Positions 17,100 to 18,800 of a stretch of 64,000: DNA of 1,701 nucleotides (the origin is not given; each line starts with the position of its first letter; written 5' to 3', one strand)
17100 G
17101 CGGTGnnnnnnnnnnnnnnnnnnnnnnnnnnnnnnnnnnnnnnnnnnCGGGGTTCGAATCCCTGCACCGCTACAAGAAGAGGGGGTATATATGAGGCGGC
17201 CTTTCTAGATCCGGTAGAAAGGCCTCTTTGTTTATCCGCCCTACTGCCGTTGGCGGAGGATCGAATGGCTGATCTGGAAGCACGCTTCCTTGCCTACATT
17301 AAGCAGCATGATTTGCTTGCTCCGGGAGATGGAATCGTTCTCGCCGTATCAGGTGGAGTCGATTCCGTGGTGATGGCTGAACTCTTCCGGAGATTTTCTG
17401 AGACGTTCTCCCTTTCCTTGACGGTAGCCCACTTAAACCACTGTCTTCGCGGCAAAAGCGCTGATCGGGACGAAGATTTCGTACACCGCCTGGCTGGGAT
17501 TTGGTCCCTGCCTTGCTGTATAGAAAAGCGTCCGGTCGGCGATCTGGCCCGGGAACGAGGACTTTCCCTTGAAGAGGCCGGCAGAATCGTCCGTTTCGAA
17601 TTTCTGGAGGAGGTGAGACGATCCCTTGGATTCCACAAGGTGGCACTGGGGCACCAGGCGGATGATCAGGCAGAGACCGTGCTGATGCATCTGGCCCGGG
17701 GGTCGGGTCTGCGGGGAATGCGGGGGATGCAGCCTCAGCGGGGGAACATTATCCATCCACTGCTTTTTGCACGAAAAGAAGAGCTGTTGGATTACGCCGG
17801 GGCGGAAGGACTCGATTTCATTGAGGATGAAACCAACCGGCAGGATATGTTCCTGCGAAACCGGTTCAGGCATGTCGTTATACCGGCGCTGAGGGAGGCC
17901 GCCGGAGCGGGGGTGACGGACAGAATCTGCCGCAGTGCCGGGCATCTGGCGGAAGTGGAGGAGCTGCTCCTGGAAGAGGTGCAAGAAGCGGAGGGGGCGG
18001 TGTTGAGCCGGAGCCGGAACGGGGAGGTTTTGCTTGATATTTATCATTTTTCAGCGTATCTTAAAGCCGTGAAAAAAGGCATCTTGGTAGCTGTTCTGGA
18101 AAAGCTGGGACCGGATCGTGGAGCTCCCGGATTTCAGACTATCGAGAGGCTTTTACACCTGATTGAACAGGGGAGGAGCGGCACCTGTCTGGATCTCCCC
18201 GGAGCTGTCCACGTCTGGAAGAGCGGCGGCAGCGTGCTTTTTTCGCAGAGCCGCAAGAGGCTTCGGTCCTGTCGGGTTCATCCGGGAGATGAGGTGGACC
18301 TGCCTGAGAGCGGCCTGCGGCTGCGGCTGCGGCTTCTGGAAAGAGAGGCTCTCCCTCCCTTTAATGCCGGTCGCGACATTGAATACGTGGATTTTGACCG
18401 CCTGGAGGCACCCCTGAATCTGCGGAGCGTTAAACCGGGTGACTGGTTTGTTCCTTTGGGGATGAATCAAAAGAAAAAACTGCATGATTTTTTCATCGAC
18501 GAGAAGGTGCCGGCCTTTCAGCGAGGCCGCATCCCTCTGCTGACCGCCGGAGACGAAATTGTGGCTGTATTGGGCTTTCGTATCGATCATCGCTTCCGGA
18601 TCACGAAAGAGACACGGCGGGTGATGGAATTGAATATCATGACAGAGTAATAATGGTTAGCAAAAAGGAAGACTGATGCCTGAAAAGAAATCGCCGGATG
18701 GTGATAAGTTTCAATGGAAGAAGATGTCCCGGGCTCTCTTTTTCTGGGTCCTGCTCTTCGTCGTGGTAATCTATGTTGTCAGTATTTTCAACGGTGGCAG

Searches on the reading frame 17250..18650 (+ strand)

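Call 43: search_protein_families(library=pfam, proteins=[window:17250-18650:+], max_evalue=0.0001)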
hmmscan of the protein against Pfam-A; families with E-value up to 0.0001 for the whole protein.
window:17250-18650:+ (466 aa): 2 families
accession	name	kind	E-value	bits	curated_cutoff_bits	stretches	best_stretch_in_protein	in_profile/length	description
PF01171.26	ATP_bind_3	-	3.9e-48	164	27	1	29-208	2-181/182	PP-loop family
PF11734.13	TilS_C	-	4.8e-16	58.3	22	1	389-457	1-69/74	TilS substrate C-terminal domain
